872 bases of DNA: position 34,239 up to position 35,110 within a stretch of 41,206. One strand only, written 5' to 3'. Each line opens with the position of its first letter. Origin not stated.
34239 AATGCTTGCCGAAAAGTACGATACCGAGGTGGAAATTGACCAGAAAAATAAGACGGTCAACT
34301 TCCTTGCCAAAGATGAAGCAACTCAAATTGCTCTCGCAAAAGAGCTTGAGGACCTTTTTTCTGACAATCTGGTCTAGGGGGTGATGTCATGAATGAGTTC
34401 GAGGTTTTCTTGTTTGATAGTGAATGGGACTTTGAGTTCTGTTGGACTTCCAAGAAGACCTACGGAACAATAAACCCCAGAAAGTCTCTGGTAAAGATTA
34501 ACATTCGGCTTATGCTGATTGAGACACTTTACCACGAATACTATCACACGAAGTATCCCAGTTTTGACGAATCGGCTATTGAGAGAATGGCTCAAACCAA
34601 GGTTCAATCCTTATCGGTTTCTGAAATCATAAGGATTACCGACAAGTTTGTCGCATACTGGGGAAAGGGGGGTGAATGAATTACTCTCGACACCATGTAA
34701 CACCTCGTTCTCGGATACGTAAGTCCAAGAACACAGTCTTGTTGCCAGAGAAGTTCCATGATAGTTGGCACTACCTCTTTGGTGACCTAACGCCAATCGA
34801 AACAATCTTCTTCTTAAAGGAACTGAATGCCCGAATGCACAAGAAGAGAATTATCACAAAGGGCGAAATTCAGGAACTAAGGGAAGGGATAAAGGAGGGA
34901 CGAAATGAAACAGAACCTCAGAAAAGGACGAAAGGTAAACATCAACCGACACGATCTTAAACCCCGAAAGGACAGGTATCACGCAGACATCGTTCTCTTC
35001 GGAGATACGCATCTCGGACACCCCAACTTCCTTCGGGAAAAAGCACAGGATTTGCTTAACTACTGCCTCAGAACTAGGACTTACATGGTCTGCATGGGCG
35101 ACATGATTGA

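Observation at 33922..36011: Terminator-bounded seven-gene cassette with strong Shine-Dalgarno sites in an otherwise SD-less genome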

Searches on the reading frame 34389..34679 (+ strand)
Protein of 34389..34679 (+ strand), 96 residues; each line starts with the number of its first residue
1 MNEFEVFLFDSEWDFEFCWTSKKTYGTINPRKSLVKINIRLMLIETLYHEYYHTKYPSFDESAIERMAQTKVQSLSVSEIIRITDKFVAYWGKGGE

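Call 10: search_protein_families(library=pfam, proteins=[window:34389-34679:+], max_evalue=1)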
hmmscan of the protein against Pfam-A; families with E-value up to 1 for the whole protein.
window:34389-34679:+ (96 aa): 1 family
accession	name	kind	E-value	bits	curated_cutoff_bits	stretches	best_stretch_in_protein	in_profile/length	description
PF19272.4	ASMase_C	-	0.1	13.1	23.7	1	10-66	58-114/143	Acid sphingomyelin phosphodiesterase C-terminal region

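Call 11: search_protein_families(library=phrogs, proteins=[window:34389-34679:+], max_evalue=0.1)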
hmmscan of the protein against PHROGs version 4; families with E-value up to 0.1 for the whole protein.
window:34389-34679:+ (96 aa): 0 families

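Call 59: search_protein_representatives(protein=window:34389-34679:+)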
Query: 96 residues. Proteins with E-value up to 0.001 (for the whole library): 91; up to 1e-10: 7; up to 1e-30: 0. The best 91 are listed.
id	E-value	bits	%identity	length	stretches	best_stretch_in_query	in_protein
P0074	9.7e-28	112.5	56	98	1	2-95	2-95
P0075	2.2e-15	72.9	42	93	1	6-88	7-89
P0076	1.4e-14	70.3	44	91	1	5-85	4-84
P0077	1.6e-12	63.7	39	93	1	11-93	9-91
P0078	2.6e-11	59.8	40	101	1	2-87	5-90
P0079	3.0e-11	59.6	40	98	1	9-88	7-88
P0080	7.8e-11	58.3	39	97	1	6-87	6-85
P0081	1.1e-10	57.8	34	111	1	7-88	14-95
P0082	3.3e-10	56.3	33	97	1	4-87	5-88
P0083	7.8e-10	55.1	34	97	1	7-89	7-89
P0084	1.1e-09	54.7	35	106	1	7-88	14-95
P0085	1.1e-09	54.7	32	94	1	7-84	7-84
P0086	1.2e-09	54.5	31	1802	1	18-56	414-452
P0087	1.3e-09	54.4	36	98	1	7-83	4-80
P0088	1.7e-09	54.1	35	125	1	7-84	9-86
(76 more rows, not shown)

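Call 62: search_protein_families(library=pfam, alignment_id=A3, max_evalue=0.1)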
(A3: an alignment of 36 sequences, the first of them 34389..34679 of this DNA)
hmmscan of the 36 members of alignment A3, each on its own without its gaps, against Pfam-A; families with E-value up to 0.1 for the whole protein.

A. member 1, window:34389-34679:+ (96 aa): 1 family
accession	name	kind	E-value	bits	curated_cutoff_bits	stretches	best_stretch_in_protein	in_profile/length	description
PF19272.4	ASMase_C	-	0.1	13.1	23.7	0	10-66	58-114/143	Acid sphingomyelin phosphodiesterase C-terminal region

B. families by the number of members that match (of 36 scanned): 25 families
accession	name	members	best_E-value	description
PF10263.15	SprT-like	3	0.0026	SprT-like family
PF08621.15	RPAP1_N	2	0.0075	RPAP1-like, N-terminal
PF08767.17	CRM1_C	2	0.018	CRM1 C terminal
PF14261.11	DUF4351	1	0.0047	Domain of unknown function (DUF4351)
PF20661.2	SutA-RBD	1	0.012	SutA RNAP-binding domain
PF17076.12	SBE2_C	1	0.013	SBE2, C-terminal domain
PF09597.18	SAM_Ribosomal_mS41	1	0.014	Small ribosomal subunit protein mS41 SAM domain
PF03748.19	FliL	1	0.029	Flagellar basal body-associated protein FliL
PF21796.3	Cac1_C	1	0.038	Chromatin assembly factor 1 subunit Cac1, C-terminal domain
PF24641.1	KH_DEAH11_2nd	1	0.042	DEAH11 eukaryotic type KH-domain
PF25806.1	RHH_ERCC6L2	1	0.047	ERCC6L2-like, ribbon-helix-helix domain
PF20276.3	CTD1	1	0.05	C-terminal domain 1 of the ABC-three component (ABC-3C) systems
PF20573.4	DUF6782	1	0.05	Putative metallopeptidase family (DUF6782)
PF09195.17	Endonuc-BglII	1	0.052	Restriction endonuclease BglII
PF07146.16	DUF1389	1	0.053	Protein of unknown function (DUF1389)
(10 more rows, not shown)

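Call 63: search_solved_structures(query=A3, max_evalue=10, show_alignments=2)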
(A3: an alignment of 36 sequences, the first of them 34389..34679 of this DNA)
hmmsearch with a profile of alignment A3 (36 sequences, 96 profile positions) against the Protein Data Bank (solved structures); distinct sequences matched with E-value up to 10: 1.
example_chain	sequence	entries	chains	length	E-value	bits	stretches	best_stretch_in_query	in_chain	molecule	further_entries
6qs0_A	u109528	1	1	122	0.056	16.3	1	52-92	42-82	Putative outer membrane protein BBA03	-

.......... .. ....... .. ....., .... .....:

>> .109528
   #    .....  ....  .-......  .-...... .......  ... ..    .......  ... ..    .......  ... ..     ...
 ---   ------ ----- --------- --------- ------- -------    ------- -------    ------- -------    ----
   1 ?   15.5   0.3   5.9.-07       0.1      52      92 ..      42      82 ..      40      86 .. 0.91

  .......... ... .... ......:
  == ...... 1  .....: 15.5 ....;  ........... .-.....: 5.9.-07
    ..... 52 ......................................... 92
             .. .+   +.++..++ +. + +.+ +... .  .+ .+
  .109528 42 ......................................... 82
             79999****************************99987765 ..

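Call 68: predict_structure(alignment_id=A3)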
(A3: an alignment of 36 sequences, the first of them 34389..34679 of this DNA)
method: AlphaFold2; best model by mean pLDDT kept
length: 96 residues; sequences in the alignment: 36
mean_pLDDT: 95.6   pTM: 0.82
mean pLDDT of the five models: 95.6, 95.4, 95.2, 95.1, 95.0
residues with pLDDT >= 90: 89; 70-90: 4; 50-70: 2; < 50: 1
segments of 3 or more residues with pLDDT < 50: none
pLDDT, mean of each block of 10 residues (from residue 1): 95 97 97 98 98 98 98 98 96 70
secondary structure, 60 per line:
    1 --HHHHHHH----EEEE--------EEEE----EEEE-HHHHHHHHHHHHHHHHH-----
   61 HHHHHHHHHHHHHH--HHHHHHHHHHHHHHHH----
elements in order: H3-9 E14-17 E26-29 E34-37 H39-55 H61-74 H77-92

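Call 73: fold_search(model_id=the predicted structure, library=pdb)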
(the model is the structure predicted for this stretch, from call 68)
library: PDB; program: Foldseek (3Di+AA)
matches with E <= 10: 204; with E <= 0.001: 0
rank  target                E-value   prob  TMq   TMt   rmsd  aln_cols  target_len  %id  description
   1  8sln_A                7.5e-02  0.82  0.29  0.12  10.1        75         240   19  Crystal structure of Deinococcus geothermalis PprI complexed with ssDNA (released 2024-03-13)
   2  3dti                  1.1e-01  0.57  0.27  0.11  10.1        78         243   15  Crystal structure of the IRRE protein, a central regulator of DNA damage repair in deinococcaceae (released 2009-02-10)
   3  3dte                  1.6e-01  0.54  0.27  0.11   9.9        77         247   17  Crystal structure of the IRRE protein, a central regulator of DNA damage repair in deinococcaceae (released 2009-02-10)
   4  4jix_B                1.6e-01  0.33  0.27  0.25  12.9        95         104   14  Crystal structure of the metallopeptidase zymogen of Methanocaldococcus jannaschii jannalysin (released 2013-06-12)
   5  4qhi_D                1.8e-01  0.44  0.30  0.28  12.4        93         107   14  Crystal structure of Methanocaldococcus jannaschii selecase mutant R36W (released 2014-07-16)
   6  4jix_A                2.1e-01  0.25  0.25  0.22  12.5        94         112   15  Crystal structure of the metallopeptidase zymogen of Methanocaldococcus jannaschii jannalysin (released 2013-06-12)
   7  4qhh                  3.4e-01  0.72  0.28  0.26   9.6        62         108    8  Crystal structure of Methanocaldococcus jannaschii tetrameric selecase (released 2014-07-16)
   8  1f5t_A                4.1e-01  0.28  0.31  0.27   6.1        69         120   13  DIPHTHERIA TOX REPRESSOR (C102D MUTANT) COMPLEXED WITH NICKEL AND DTXR CONSENSUS BINDING SEQUENCE (released 2000-09-25)
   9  8pvt_B                4.4e-01  0.30  0.32  0.25   6.6        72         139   14  Manganese-dependent transcriptional repressor DR2539 complexed with cadmium (SAD 7 keV) (released 2024-05-08)
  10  4qhi_C                4.7e-01  0.30  0.33  0.30  12.5        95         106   16  Crystal structure of Methanocaldococcus jannaschii selecase mutant R36W (released 2014-07-16)
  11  8pvz_B                4.7e-01  0.25  0.32  0.24   6.7        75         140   13  Manganese-dependent transcriptional repressor DR2539 complexed with cadmium (released 2024-05-08)
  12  4qhi_A                5.0e-01  0.25  0.32  0.29  12.5        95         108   17  Crystal structure of Methanocaldococcus jannaschii selecase mutant R36W (released 2014-07-16)
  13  4qhj_A                7.0e-01  0.25  0.33  0.30  12.6        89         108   15  Crystal structure of Methanocaldococcus jannaschii selecase mutant I100F+H107F (released 2014-07-16)
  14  4qhi_B                7.5e-01  0.28  0.30  0.27  11.4        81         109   14  Crystal structure of Methanocaldococcus jannaschii selecase mutant R36W (released 2014-07-16)
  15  1ddn_A                8.0e-01  0.30  0.36  0.31   5.9        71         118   11  DIPHTHERIA TOX REPRESSOR (C102D MUTANT)/TOX DNA OPERATOR COMPLEX (released 1998-10-14)
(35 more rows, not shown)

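Call 94: search_protein_families(library=padloc, proteins=[window:34389-34679:+], max_evalue=0.1)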
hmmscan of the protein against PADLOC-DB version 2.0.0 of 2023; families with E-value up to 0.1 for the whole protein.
window:34389-34679:+ (96 aa): 0 families

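Call 95: search_protein_families(library=ncbifam, proteins=[window:34389-34679:+], max_evalue=0.1)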
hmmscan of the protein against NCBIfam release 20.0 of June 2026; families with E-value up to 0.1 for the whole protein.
window:34389-34679:+ (96 aa): 0 families

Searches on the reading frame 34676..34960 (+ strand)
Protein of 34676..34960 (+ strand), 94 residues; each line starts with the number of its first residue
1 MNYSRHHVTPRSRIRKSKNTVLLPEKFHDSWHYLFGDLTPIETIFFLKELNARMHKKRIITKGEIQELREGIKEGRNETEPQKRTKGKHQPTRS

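Call 10: search_protein_families(library=pfam, proteins=[window:34676-34960:+], max_evalue=1)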
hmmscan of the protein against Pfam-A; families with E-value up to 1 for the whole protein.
window:34676-34960:+ (94 aa): 1 family
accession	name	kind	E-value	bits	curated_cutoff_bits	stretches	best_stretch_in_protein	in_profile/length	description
PF04037.18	DUF382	-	0.27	11.8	26.7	0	14-91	22-90/127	Domain of unknown function (DUF382)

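Call 11: search_protein_families(library=phrogs, proteins=[window:34676-34960:+], max_evalue=0.1)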
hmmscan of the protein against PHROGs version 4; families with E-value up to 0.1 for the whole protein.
window:34676-34960:+ (94 aa): 0 families

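Call 52: find_homologous_proteins(query=window:34676-34960:+, max_evalue=0.01)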
Query window:34676-34960:+ (94 aa): 1 proteins with E <= 0.01 among 1 candidates.
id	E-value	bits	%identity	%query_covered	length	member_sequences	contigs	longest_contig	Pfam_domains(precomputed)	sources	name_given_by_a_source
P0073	8.0e-57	207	100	100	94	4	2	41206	-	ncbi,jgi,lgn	-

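Call 94: search_protein_families(library=padloc, proteins=[window:34676-34960:+], max_evalue=0.1)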
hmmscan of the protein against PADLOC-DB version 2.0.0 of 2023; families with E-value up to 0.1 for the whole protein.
window:34676-34960:+ (94 aa): 0 families

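Call 95: search_protein_families(library=ncbifam, proteins=[window:34676-34960:+], max_evalue=0.1)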
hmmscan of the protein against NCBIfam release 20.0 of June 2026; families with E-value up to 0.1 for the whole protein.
window:34676-34960:+ (94 aa): 0 families

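Call 97: search_protein_families(library=pfam, alignment_id=A4, max_evalue=0.05)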
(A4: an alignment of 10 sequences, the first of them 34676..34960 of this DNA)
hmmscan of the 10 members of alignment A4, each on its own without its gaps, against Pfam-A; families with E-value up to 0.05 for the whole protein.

A. member 1, window:34676-34960:+ (94 aa): 0 families

B. families by the number of members that match (of 10 scanned): 9 families
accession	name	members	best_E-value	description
PF14279.12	HNH_5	6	1.9e-09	HNH endonuclease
PF01844.29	HNH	5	2e-06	HNH endonuclease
PF14823.11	Sirohm_synth_C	1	0.0053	Sirohaem biosynthesis protein C-terminal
PF11537.13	NitrOD5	1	0.0081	Nitrosopumilus output domain 5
PF23267.1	ENOX1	1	0.009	ENOX1-like domain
PF20162.4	Etd1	1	0.015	Septation protein etd1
PF01436.27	NHL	1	0.018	NHL repeat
PF09779.14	Ima1_N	1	0.02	Ima1 N-terminal domain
PF23145.1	Zf_2nd_IFT121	1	0.036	IFT121, second zinc finger domain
